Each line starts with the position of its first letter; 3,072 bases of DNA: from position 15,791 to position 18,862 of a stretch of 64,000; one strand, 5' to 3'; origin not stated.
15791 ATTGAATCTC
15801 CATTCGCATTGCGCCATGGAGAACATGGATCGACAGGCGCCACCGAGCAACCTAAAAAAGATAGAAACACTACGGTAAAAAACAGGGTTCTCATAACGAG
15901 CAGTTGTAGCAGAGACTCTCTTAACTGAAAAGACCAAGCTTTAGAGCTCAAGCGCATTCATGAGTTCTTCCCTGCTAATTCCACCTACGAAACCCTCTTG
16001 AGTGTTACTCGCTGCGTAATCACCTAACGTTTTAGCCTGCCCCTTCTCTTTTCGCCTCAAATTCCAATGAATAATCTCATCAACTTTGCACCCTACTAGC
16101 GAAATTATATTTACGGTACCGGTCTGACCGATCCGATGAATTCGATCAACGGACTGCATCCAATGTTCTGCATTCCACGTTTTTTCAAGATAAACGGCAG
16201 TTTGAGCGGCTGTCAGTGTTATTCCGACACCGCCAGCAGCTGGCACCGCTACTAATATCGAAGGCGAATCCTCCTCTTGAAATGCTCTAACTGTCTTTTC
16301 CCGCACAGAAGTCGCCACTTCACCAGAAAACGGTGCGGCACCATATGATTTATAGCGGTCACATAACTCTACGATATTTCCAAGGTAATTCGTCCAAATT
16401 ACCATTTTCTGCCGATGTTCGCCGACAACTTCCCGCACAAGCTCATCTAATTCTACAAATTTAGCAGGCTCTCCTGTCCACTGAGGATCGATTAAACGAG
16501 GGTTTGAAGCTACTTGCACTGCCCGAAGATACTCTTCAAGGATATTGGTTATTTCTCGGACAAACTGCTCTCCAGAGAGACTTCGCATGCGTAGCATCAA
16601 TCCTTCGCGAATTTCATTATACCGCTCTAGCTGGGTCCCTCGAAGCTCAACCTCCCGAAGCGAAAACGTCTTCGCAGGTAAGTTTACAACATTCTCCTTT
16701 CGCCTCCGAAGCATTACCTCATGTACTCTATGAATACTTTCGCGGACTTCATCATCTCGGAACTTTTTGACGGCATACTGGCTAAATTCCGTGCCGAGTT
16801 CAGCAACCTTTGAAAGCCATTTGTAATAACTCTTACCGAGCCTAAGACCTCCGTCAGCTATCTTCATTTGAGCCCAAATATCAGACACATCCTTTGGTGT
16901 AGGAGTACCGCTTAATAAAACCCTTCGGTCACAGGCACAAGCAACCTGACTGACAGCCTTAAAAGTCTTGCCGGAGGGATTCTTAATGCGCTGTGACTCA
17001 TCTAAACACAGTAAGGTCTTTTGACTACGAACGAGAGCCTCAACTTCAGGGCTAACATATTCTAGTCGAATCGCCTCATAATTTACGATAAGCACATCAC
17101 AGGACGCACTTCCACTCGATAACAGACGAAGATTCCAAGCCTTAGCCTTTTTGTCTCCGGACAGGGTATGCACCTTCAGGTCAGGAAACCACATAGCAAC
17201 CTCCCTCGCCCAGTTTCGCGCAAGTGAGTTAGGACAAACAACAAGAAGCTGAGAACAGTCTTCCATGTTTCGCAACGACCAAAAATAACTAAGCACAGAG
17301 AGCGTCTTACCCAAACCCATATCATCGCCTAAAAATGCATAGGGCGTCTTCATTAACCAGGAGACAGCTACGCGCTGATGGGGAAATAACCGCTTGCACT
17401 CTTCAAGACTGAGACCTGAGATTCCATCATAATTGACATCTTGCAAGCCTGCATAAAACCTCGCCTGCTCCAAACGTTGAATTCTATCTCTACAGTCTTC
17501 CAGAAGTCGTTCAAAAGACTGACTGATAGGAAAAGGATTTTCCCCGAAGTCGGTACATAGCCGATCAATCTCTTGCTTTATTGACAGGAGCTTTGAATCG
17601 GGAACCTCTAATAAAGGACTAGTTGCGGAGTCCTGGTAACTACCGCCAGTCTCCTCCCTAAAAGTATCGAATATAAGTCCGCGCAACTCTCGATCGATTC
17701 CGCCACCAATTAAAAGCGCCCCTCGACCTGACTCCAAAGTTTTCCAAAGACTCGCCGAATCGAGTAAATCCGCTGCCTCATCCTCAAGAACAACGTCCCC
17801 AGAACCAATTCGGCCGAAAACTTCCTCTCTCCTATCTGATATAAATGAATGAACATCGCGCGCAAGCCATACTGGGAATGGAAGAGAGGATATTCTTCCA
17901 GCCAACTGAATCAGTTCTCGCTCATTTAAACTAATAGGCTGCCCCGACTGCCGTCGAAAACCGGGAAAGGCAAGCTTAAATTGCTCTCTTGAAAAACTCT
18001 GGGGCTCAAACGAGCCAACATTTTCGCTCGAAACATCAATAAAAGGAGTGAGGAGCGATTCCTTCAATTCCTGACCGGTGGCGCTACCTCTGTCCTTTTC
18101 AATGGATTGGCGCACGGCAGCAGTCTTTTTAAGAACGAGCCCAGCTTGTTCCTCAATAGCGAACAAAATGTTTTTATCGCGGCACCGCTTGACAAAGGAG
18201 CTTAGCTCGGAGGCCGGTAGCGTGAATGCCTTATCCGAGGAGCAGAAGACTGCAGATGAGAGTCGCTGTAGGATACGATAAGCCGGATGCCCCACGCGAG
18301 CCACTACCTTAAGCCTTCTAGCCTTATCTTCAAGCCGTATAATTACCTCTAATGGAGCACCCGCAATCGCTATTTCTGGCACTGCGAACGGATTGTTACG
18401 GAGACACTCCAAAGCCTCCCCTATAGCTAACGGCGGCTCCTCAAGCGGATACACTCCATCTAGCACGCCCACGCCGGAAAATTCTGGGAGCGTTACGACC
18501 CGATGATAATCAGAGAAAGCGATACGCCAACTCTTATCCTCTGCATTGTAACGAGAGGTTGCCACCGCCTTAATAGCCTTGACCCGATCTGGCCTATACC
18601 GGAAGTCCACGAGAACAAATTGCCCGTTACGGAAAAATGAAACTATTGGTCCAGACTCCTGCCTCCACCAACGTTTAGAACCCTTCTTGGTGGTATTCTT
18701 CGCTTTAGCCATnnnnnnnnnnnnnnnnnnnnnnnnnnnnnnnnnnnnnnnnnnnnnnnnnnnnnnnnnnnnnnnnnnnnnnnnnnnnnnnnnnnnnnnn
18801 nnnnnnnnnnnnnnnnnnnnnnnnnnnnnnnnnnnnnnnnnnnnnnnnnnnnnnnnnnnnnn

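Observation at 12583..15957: Patch of uncharacterised genes between housekeeping genes and SNF2 helicase no. 1: small RBS/terminator-bounded ORF, acidic 462-aa protein, membrane protein, Cys-containing lipoprotein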

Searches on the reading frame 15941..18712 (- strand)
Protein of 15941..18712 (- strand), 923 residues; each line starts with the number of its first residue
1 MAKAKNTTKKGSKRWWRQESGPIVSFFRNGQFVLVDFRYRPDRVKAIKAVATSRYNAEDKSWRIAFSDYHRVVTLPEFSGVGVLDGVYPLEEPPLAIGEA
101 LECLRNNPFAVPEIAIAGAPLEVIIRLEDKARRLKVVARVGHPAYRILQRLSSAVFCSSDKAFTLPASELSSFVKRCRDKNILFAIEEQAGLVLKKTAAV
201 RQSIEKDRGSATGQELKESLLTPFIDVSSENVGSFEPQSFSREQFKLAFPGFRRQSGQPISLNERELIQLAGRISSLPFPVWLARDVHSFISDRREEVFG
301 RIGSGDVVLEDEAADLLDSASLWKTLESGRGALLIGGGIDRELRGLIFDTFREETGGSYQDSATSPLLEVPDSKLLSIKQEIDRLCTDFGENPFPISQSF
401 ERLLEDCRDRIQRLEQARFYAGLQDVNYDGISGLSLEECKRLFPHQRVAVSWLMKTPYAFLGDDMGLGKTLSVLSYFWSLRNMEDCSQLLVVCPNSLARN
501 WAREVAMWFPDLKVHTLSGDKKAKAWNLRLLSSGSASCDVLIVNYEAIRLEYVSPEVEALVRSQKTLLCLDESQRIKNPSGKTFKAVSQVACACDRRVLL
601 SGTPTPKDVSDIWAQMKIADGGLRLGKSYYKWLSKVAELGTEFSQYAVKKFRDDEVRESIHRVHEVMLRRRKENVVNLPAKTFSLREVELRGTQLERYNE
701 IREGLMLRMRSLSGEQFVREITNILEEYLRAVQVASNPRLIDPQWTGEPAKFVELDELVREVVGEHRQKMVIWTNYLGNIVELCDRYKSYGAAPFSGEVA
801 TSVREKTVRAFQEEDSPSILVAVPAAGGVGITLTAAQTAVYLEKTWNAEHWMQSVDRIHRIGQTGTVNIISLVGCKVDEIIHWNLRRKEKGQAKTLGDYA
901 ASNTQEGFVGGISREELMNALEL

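Call 6: search_protein_families(library=pfam, proteins=[window:15941-18712:-], max_evalue=0.1)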
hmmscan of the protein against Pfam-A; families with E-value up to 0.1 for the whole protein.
window:15941-18712:- (923 aa): 6 families
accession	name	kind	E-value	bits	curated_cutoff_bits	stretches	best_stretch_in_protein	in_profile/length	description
PF00176.29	SNF2-rel_dom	-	1.4e-37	129.9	24.9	1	445-732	1-282/290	SNF2-related domain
PF00271.37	Helicase_C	-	1.5e-10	41.7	23.5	1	757-862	8-110/110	Helicase conserved C-terminal domain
PF00270.35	DEAD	-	4.8e-07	30.1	26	1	444-611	2-166/167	DEAD/DEAH box helicase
PF04851.21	ResIII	-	8.6e-05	22.9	22.5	1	465-604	32-162/164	Type III restriction enzyme, res subunit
PF07443.18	HARP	-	0.022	14.8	25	1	35-73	3-41/55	HepA-related protein (HARP)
PF13401.12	AAA_22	-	0.098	13.4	27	0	466-604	15-124/130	AAA domain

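Call 20: find_related_loci(query=A2, collection=genome_contigs, flank=10000)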
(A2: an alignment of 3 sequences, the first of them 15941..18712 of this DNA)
Query A2 (923 aa) in genome_contigs; peptide patterns used: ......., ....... (x = any residue, [..] = any of these).
120 stretches matched a pattern; 56 encode a relative of the query (tblastn E <= 1e-3); 56 distinct loci.
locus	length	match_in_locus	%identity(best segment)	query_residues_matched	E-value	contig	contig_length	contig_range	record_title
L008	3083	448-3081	63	1-878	0e+0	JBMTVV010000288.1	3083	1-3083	MAG: Bdellovibrionota bacterium isolate LKB_V8_S20_100percent_par_LKB_V8_S20_metabat.10 NODE_34401_length_3083_cov_3.062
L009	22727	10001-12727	59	11-921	0e+0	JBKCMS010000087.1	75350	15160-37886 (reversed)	MAG: Pseudomonadota bacterium isolate samp_506_metabat2_168 samp_506_1054608, whole genome shotgun sequence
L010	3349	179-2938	57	1-921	0e+0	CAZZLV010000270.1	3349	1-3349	MAG TPA_asm: uncultured Bdellovibrionales bacterium isolate SRP124364_co1_308 genome assembly, contig: NODE_37959_length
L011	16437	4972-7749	58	3-921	0e+0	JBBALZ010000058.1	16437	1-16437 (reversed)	MAG: Bdellovibrionota bacterium isolate EUL_076 ctg58-EUL_076, whole genome shotgun sequence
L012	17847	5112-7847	58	1-913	0e+0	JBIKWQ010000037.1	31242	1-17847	MAG: Bdellovibrionota bacterium isolate ME2015-09-13_3300035666_group6_bin39 Rohwer_bin1188_scaffold_964_c1, whole genom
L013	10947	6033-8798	57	1-923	0e+0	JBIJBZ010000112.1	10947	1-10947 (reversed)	MAG: Bdellovibrionota bacterium isolate ME2006-08-10D11_3300044971_group2_bin88 Rohwer_bin1171_scaffold_5236_c1, whole g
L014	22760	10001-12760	56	1-922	0e+0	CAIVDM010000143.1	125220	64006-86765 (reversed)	MAG: uncultured delta proteobacterium isolate ErkenSummer_bin-0574 genome assembly, contig: bin-0574:143/255, whole geno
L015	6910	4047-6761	57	16-922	0e+0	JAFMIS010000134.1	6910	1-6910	Bacterium isolate DEBay_Sum019D_L_G_100 NODE_13526_length_6910_cov_5.070022, whole genome shotgun sequence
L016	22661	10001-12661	57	16-901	0e+0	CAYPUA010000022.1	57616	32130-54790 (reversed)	MAG TPA_asm: uncultured Bdellovibrionales bacterium isolate SRP193358_co1_85 genome assembly, contig: NODE_898_length_57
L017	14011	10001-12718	56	16-922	0e+0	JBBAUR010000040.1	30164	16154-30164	MAG: Bdellovibrionota bacterium isolate EUL_302 ctg40-EUL_302, whole genome shotgun sequence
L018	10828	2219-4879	57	16-901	0e+0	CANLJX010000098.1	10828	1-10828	MAG: Deltaproteobacteria bacterium isolate ZE-3nov15-121 genome assembly, contig: ZE-3nov15-C7969, whole genome shotgun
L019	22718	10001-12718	56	16-922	0e+0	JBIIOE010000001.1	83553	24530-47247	MAG: Bdellovibrionota bacterium isolate ME2002-09-27pf_3300034103_group1_bin185 Rohwer_bin1191_scaffold_145_c1, whole ge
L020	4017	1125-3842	56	16-922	0e+0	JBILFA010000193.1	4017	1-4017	MAG: Bdellovibrionota bacterium isolate ME2016-07-29_3300044622_group7_bin22 Rohwer_bin1192_scaffold_42165_c1, whole gen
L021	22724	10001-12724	55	16-923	0e+0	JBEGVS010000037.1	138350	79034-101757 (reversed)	MAG: Pseudomonadota bacterium isolate riogrande_2019_sw_WHONDRS-S19S_0066_B_bin.28 scaffold_2661339, whole genome shotgu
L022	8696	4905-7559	56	16-898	0e+0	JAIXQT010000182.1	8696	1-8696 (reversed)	MAG: Proteobacteria bacterium isolate C4_MAG_00039 pond_C4_MAG_00039_000000000196, whole genome shotgun sequence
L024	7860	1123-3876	55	9-923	0e+0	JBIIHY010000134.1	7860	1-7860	MAG: Bdellovibrionota bacterium isolate ME2001-08-13pf_3300042453_group1_bin275 Rohwer_bin1166_scaffold_12229_c1, whole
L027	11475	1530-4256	53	16-923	0e+0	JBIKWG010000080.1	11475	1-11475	MAG: Bdellovibrionota bacterium isolate ME2015-09-01_3300035663_group6_bin97 Rohwer_bin1187_scaffold_4154_c1, whole geno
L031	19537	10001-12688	56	16-914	0e+0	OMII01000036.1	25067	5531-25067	Proteobacteria bacterium isolate AM_0268 genome assembly, contig: AM_0268_36, whole genome shotgun sequence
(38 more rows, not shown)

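Call 73: search_protein_families(library=padloc, proteins=[window:15941-18712:-], max_evalue=0.01)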
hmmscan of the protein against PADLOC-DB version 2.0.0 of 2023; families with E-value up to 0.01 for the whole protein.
window:15941-18712:- (923 aa): 35 families (the best 25 are shown)
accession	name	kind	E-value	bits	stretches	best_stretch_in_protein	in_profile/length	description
PDLC02842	DpdE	-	4.5e-50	168.3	1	460-873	724-1127/1176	DpdE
PDLC00633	ZorD1|ZorD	-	2.5e-47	159.5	1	441-888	443-877/908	"SWI2/SNF2 helicase, Mrr-like nuclease"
PDLC00631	ZorD1|ZorD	-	1.6e-43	146.7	1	434-869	434-876/1071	"SWI2/SNF2 helicase, Mrr-like nuclease"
PDLC00629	ZorD1|ZorD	-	8.5e-43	144.4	1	440-869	481-921/1012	"SWI2/SNF2 helicase, Mrr-like nuclease"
PDLC00634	ZorD1|ZorD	-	1.7e-37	126.7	1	442-870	495-934/1208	"SWI2/SNF2 helicase, Mrr-like nuclease"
PDLC02845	DpdE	-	4.3e-36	122.2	1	446-876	848-1252/1293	DpdE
PDLC02851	DpdE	-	6.3e-35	118.3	1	460-880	620-1018/1055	DpdE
PDLC02850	DpdE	-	9.7e-34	114.4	1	459-874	826-1219/1282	DpdE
PDLC02849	DpdE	-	2.4e-33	113.3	1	459-880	422-817/857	DpdE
PDLC00628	ZorD1|ZorD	-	1.4e-31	107.1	1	459-879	536-948/1171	"SWI2/SNF2 helicase, Mrr-like nuclease"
PDLC00632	ZorD1|ZorD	-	3.9e-30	102.5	1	437-869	589-1048/1101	"SWI2/SNF2 helicase, Mrr-like nuclease"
PDLC00627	ZorD1|ZorD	-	7.5e-29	98.3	3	801-869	889-957/1006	"SWI2/SNF2 helicase, Mrr-like nuclease"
PDLC02854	DpdE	-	3.4e-23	79.4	1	433-869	571-1030/1083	DpdE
PDLC02852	DpdE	-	1.2e-20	71.2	2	449-609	473-621/905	DpdE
PDLC00630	ZorD1|ZorD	-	4.8e-20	69.7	3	802-885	548-632/817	"SWI2/SNF2 helicase, Mrr-like nuclease"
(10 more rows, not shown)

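Call 74: search_protein_families(library=ncbifam, proteins=[window:15941-18712:-], max_evalue=0.01)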
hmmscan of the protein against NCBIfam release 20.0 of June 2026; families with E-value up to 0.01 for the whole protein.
window:15941-18712:- (923 aa): 9 families
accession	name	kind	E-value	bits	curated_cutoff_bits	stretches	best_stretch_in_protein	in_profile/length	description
NF058637.1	helic_SCO1167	equivalog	1.4e-44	152.4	1200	1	445-889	473-903/932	SCO1167/SCO6262 family helicase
NF053675.1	pilus_reg_Snf2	equivalog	2.2e-38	132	1100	1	444-874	587-985/1029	pilus expression-regulating Snf2 family helicase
NF041790.1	anti-phage_ZorD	equivalog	1.8e-25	89.1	1500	1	436-868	576-1031/1035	type I Zorya anti-phage system protein ZorD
NF038317.1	DISARM_DrmD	equivalog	5.5e-11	41.5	610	2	460-605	128-286/1021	DISARM system SNF2-like helicase DrmD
NF038318.1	DISARM_DrmD_b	equivalog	1e-08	33.8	950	1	453-620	44-206/868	DISARM system SNF2-like helicase DrmD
NF042964.1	phospholipD_antiphage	equivalog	1.3e-07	30.3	1100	1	441-634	228-442/895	phospholipase D-like domain-containing anti-phage protein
NF041062.1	DpdE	equivalog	1.6e-05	23.1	500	1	460-606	174-299/1048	protein DpdE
TIGR04095.1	dnd_restrict_1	equivalog_domain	0.00026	20.1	600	0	444-526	11-91/451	DNA phosphorothioation system restriction enzyme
NF003426.0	PRK04914.1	equivalog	0.00027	19.3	576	1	455-617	169-329/959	RNA polymerase-associated protein RapA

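Call 82: search_protein_families(library=pfam, proteins=[L014:13854-16106:-, L021:13721-20956:+, L024:4563-5465:-, L027:5034-5750:-, L009:14208-15311:-, L014:16272-16682:-, L024:5722-6063:+], max_evalue=0.001)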
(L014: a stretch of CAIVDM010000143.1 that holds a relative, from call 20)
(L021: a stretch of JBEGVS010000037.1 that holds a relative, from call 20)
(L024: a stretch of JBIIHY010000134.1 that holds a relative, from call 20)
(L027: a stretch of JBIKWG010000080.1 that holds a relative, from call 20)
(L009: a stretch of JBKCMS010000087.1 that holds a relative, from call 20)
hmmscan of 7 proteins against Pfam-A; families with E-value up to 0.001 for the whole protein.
L014:13854-16106:- (750 aa): 2 families
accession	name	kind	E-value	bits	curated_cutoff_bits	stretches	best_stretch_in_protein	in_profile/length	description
PF01734.28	Patatin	-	3.6e-34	119.1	27.7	1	44-237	1-191/191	Patatin-like phospholipase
PF01103.29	Omp85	-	1e-09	38.8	24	1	499-681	46-221/325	Omp85 superfamily domain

L021:13721-20956:+ (2411 aa): 0 families

L024:4563-5465:- (300 aa): 0 families

L027:5034-5750:- (238 aa): 0 families

L009:14208-15311:- (367 aa): 2 families
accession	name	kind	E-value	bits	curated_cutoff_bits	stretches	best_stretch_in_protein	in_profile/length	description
PF13023.12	HD_3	-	1.5e-19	71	22.5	1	201-343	2-145/165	HD domain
PF12917.13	YfbR-like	-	0.00015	22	25.9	1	200-325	6-137/182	5'-deoxynucleotidase YfbR-like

L014:16272-16682:- (136 aa): 0 families

L024:5722-6063:+ (113 aa): 0 families

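Call 100: search_protein_families(library=pfam, proteins=[L014:16272-16682:-, L031:16148-16492:-], max_evalue=1)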
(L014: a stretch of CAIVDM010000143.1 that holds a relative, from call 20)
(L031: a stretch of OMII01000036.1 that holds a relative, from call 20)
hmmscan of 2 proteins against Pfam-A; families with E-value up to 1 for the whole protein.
L014:16272-16682:- (136 aa): 0 families

L031:16148-16492:- (114 aa): 0 families
